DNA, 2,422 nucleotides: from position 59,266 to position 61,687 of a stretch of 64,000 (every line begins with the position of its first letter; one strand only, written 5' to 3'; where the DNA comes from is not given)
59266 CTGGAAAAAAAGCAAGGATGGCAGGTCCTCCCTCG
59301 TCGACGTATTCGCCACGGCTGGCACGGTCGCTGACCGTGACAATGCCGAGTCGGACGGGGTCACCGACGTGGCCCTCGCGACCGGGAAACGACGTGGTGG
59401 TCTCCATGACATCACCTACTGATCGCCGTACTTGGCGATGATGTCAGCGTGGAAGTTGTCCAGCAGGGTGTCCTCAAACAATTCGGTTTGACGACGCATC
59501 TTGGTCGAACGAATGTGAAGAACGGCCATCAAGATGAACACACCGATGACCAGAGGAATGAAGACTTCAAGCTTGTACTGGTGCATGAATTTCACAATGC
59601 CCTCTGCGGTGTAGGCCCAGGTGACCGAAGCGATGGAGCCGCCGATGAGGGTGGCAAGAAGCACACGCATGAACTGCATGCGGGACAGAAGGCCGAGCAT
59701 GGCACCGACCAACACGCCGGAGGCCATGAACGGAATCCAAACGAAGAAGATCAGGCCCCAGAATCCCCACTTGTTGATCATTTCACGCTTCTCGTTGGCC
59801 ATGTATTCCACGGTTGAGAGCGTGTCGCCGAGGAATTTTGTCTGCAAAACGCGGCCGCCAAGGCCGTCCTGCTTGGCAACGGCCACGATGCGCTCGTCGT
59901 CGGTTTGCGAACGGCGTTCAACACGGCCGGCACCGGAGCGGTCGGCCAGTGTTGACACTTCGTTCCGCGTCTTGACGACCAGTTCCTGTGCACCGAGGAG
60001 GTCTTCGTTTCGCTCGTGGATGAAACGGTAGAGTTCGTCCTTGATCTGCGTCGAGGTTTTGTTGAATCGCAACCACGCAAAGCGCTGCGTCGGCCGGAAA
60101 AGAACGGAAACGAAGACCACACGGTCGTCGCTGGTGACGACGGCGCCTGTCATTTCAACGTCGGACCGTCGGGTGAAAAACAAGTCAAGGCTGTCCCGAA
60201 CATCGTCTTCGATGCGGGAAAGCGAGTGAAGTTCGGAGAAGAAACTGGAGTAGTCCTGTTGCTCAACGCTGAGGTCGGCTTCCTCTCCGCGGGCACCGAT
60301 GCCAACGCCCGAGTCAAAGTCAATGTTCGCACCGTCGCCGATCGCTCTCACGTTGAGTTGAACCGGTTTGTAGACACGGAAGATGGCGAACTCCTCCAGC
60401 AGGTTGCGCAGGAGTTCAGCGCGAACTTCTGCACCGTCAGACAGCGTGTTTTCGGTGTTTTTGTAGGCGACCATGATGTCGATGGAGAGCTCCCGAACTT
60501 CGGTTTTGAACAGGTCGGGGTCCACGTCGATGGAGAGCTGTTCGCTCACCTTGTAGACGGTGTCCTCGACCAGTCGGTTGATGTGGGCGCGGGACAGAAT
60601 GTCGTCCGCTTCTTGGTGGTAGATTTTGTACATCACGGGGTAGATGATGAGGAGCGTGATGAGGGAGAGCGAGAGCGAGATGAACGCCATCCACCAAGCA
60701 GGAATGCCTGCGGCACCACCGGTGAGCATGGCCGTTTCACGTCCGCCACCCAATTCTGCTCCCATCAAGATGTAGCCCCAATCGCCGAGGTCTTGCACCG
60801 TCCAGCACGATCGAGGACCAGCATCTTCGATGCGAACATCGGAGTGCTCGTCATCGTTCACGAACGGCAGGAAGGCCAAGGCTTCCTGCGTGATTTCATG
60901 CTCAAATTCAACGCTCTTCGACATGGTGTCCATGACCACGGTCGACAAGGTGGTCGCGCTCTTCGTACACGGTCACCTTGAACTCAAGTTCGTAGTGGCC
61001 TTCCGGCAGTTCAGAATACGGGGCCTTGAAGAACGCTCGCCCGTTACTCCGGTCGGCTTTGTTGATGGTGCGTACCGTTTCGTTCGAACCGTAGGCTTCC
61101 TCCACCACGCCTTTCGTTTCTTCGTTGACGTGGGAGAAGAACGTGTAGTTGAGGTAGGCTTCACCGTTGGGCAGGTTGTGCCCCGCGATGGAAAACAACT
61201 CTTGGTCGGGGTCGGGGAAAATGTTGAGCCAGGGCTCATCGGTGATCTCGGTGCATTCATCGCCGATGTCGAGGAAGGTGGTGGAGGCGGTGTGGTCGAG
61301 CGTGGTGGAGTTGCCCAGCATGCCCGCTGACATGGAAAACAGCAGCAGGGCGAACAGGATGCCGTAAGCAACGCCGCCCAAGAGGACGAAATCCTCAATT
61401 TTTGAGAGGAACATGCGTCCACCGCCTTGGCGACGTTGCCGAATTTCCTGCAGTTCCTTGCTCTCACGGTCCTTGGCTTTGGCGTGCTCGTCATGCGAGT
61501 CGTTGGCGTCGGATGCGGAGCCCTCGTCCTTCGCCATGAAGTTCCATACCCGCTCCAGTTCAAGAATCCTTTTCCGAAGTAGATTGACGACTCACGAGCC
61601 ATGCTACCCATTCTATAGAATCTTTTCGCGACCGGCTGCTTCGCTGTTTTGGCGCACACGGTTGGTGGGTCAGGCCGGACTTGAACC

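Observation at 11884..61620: AT-rich palindrome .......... occurs four times exactly (plus one 9/10 copy), far above chance, mostly inside unrelated CDS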

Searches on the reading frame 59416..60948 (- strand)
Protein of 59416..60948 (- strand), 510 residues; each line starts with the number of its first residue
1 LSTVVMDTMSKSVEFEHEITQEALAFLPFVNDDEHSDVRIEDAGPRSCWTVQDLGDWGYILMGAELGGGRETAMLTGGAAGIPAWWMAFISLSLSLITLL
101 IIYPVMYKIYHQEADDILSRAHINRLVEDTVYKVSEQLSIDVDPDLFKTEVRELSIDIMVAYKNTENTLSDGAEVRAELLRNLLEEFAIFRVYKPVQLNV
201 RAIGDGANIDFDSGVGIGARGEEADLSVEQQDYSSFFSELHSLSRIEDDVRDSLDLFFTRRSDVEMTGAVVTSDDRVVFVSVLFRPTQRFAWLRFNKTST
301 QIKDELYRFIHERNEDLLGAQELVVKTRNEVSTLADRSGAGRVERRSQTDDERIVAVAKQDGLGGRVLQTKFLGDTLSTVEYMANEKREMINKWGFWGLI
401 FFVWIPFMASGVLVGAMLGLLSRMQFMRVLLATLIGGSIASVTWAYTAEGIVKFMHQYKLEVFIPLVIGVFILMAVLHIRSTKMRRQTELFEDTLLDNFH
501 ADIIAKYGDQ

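Call 19: find_related_loci(query=window:59416-60948:-, collection=viral_contigs, flank=10000)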
Query window:59416-60948:- (510 aa) in viral_contigs; peptide patterns used: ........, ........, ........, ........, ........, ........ (x = any residue, [..] = any of these).
2 stretches matched a pattern, but none encodes a relative of the query by tblastn (E <= 1e-3).

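Call 44: search_protein_families(library=pfam, proteins=[window:59416-60948:-], max_evalue=0.00001)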
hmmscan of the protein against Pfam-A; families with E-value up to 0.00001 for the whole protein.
window:59416-60948:- (510 aa): 1 family
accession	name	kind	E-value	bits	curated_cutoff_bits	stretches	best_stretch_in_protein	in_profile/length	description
PF06695.16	Sm_multidrug_ex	-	1.6e-12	48.5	30.7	1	369-442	47-120/121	Putative small multi-drug export protein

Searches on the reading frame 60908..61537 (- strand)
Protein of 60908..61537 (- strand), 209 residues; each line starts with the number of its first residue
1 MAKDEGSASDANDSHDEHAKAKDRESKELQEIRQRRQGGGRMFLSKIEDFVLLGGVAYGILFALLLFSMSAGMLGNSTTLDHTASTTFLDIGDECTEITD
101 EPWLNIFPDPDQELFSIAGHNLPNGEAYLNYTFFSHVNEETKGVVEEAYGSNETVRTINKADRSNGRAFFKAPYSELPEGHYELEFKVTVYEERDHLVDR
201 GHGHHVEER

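Call 7: search_protein_families(library=pfam, proteins=[window:60908-61537:-])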
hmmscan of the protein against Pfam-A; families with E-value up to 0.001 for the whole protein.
window:60908-61537:- (209 aa): 0 families

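Call 29: find_homologous_proteins(query=window:60908-61537:-)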
Query window:60908-61537:- (209 aa): 26 proteins with E <= 0.001 among 172 candidates.
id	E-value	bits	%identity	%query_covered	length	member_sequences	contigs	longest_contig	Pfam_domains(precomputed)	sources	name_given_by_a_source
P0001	2.7e-103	362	83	94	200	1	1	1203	-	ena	-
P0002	8.4e-102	357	80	96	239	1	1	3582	-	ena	-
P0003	5.2e-101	355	82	93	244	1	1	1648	-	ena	-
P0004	2.3e-100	353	82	93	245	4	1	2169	-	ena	-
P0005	1.8e-99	350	79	95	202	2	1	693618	-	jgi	jgi:hypothetical protein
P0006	3.2e-97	342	77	93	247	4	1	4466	-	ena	-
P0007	3.3e-97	342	79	92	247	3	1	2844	-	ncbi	-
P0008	2.0e-86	307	74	86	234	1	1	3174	-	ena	-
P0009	1.0e-77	279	75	79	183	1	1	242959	-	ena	-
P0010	5.1e-76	273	67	89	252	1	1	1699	-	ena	-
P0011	8.6e-76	272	72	83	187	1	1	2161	-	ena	-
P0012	4.1e-73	264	65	88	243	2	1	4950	-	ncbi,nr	ncbi:hypothetical protein OAO46_01745, partial [Candidatus Poseidonia alphae]|nr:hypothetical protei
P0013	2.3e-72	261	64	88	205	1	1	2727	-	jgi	jgi:hypothetical protein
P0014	1.9e-63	232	81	62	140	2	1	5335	-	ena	-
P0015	2.9e-60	222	79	60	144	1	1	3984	-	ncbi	-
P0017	4.3e-57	211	73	64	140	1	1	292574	-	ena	-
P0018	6.6e-56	208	76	59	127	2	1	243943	-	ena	-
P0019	1.0e-53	200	52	93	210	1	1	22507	-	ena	-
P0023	4.6e-48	182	78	53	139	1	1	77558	-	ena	-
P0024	1.6e-45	174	76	53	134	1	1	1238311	-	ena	-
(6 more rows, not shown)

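Call 30: find_encoding_contigs(protein=P0005, flank=10000, max_places=3)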
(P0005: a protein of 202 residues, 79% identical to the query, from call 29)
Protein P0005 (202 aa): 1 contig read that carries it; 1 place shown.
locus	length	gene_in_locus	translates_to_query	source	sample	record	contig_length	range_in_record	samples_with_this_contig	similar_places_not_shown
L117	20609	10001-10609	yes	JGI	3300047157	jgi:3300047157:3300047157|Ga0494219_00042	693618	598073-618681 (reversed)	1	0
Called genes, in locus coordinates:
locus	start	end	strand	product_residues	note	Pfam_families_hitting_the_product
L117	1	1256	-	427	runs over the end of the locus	PF07692:Fea1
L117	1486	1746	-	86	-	-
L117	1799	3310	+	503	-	PF00753:Lactamase_B, PF12706:Lactamase_B_2 (weak)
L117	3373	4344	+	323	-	PF08240:ADH_N, PF00107:ADH_zinc_N, PF13602:ADH_zinc_N_2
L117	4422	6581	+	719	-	PF05833:NFACT_N, PF05670:NFACT-R_1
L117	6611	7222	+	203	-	PF05724:TPMT (weak), PF13649:Methyltransf_25 (weak)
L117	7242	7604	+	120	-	PF03960:ArsC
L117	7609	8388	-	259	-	PF00108:Thiolase_N, PF02803:Thiolase_C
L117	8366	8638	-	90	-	PF00108:Thiolase_N, PF00109:ketoacyl-synt (weak)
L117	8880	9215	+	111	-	PF01138:RNase_PH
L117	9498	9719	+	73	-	-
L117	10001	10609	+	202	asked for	-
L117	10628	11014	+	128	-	-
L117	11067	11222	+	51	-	-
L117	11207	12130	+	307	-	PF06695:Sm_multidrug_ex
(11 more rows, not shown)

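Call 31: find_encoding_contigs(protein=P0024, flank=10000, max_places=3)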
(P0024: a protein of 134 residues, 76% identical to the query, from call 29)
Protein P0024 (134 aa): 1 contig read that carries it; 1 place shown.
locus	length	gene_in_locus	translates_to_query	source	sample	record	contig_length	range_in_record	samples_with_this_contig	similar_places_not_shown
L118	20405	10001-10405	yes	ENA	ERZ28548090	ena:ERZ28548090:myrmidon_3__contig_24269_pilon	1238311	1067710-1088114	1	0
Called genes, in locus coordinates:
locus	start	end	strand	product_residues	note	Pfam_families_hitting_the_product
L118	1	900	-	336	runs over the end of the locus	PF07692:Fea1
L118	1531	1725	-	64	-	-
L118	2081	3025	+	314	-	PF00753:Lactamase_B, PF12706:Lactamase_B_2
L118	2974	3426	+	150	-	-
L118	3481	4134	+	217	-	PF08240:ADH_N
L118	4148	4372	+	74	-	PF13602:ADH_zinc_N_2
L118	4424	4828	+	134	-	PF05833:NFACT_N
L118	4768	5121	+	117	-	PF05833:NFACT_N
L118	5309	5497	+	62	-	-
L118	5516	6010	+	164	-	-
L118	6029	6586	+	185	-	PF05670:NFACT-R_1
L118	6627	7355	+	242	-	PF15956:DUF4760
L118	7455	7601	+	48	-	PF03960:ArsC (weak)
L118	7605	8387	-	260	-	PF00108:Thiolase_N, PF02803:Thiolase_C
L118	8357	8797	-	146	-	PF00108:Thiolase_N, PF00109:ketoacyl-synt (weak)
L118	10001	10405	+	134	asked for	-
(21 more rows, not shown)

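Call 32: find_encoding_contigs(protein=P0009, flank=10000, max_places=3)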
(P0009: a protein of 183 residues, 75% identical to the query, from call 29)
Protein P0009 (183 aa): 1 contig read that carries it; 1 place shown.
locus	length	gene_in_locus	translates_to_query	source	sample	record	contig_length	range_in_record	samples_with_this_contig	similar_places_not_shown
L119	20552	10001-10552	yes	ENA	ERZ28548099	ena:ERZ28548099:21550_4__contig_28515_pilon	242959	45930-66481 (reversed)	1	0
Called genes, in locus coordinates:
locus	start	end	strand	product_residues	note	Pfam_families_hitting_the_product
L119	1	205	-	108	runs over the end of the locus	-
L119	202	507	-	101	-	-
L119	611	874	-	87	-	-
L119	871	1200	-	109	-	-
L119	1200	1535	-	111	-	PF00405:Transferrin (weak)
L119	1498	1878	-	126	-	PF12974:Phosphonate-bd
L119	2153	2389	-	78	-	-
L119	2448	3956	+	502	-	PF00753:Lactamase_B, PF12706:Lactamase_B_2 (weak)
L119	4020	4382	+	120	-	PF08240:ADH_N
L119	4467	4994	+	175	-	PF00107:ADH_zinc_N, PF13602:ADH_zinc_N_2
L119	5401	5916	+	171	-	PF05833:NFACT_N (weak)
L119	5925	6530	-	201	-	-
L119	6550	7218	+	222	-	PF05670:NFACT-R_1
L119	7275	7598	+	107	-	PF03960:ArsC (faint)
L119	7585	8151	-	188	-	PF00108:Thiolase_N, PF02803:Thiolase_C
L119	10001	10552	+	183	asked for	-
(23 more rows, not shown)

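Call 33: find_encoding_contigs(protein=P0017, flank=10000, max_places=3)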
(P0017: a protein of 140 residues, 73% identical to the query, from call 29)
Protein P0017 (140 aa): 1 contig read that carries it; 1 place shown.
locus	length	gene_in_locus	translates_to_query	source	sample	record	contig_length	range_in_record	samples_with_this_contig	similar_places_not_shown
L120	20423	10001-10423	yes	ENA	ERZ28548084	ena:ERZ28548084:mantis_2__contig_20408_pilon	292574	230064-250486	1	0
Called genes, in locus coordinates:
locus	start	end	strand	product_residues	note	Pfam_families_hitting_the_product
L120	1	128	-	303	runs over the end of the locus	PF00528:BPD_transp_1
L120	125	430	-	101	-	PF00005:ABC_tran (weak)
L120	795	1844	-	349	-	PF12974:Phosphonate-bd, PF00405:Transferrin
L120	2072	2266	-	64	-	-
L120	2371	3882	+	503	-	PF00753:Lactamase_B, PF12706:Lactamase_B_2 (weak)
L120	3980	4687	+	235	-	PF08240:ADH_N, PF00107:ADH_zinc_N (weak)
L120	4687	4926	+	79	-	PF13602:ADH_zinc_N_2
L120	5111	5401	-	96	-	-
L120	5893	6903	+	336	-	PF05833:NFACT_N (weak), PF05670:NFACT-R_1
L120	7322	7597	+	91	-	PF03960:ArsC (weak)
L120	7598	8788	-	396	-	PF00108:Thiolase_N, PF00109:ketoacyl-synt (weak), PF02803:Thiolase_C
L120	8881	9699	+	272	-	PF01138:RNase_PH, PF03725:RNase_PH_C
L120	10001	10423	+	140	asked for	-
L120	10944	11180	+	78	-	-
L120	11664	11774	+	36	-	PF06695:Sm_multidrug_ex (weak)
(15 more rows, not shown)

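Call 56: find_encoding_contigs(protein=P0019, flank=10000, max_places=3)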
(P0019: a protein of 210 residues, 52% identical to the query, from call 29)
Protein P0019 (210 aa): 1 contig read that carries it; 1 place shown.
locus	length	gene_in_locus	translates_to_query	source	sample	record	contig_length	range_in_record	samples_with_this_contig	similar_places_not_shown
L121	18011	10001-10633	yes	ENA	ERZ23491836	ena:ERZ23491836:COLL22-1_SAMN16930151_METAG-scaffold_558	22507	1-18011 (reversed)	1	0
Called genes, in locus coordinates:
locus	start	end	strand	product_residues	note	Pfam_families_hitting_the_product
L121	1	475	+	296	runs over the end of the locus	-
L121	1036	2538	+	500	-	PF00293:NUDIX (faint), PF00753:Lactamase_B, PF12706:Lactamase_B_2 (weak), PF00753:Lactamase_B (weak)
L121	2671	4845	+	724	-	PF05833:NFACT_N, PF05670:NFACT-R_1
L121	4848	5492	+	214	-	-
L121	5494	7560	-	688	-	PF00270:DEAD, PF00271:Helicase_C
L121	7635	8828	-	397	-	PF00108:Thiolase_N, PF00109:ketoacyl-synt (weak), PF02803:Thiolase_C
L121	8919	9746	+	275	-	PF01138:RNase_PH, PF03725:RNase_PH_C (weak)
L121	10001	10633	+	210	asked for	-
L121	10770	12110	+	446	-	PF06695:Sm_multidrug_ex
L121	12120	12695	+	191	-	PF00994:MoCF_biosynth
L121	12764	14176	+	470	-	PF01979:Amidohydro_1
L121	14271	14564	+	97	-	-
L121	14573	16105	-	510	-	PF02074:Peptidase_M32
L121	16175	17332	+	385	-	PF26233:NicX, PF02073:Peptidase_M29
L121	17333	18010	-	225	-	?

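Call 57: find_encoding_contigs(protein=P0018, flank=10000, max_places=3)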
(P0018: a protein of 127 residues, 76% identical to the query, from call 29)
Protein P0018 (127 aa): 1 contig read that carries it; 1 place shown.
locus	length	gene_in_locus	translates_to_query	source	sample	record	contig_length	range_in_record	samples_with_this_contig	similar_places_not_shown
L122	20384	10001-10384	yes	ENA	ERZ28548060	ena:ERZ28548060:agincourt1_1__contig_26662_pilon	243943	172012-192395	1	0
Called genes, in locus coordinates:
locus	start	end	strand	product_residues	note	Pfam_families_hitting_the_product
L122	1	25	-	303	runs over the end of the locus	PF00528:BPD_transp_1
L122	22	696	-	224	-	PF00005:ABC_tran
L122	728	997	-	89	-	-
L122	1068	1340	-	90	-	-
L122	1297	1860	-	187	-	PF12974:Phosphonate-bd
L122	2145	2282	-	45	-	-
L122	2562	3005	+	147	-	-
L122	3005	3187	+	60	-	-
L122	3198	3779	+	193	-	PF12706:Lactamase_B_2 (weak), PF00753:Lactamase_B (weak)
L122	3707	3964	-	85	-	-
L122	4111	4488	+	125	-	-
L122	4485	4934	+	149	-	PF00107:ADH_zinc_N, PF13602:ADH_zinc_N_2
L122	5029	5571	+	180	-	PF05833:NFACT_N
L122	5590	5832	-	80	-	-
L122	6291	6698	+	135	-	PF05670:NFACT-R_1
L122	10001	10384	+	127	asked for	-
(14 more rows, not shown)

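Call 58: find_encoding_contigs(protein=P0023, flank=10000, max_places=3)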
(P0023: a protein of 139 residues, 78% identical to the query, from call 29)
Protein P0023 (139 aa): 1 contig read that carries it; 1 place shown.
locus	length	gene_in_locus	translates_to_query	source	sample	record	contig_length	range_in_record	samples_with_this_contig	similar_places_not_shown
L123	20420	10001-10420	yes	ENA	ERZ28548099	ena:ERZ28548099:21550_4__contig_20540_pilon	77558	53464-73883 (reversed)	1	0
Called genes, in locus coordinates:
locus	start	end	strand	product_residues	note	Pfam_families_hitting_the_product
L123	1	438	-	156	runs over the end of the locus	-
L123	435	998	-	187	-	PF07692:Fea1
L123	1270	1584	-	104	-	-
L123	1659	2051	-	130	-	-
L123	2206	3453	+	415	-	PF00753:Lactamase_B, PF12706:Lactamase_B_2 (weak)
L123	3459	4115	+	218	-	PF00107:ADH_zinc_N, PF13602:ADH_zinc_N_2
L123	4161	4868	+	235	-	PF05833:NFACT_N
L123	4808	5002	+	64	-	-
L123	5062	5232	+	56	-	-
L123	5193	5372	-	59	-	-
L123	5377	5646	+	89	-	PF05833:NFACT_N (weak)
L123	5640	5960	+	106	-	PF05670:NFACT-R_1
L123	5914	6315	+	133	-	-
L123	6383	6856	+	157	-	PF00583:Acetyltransf_1, PF13508:Acetyltransf_7 (faint)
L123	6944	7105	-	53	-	-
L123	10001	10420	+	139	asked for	-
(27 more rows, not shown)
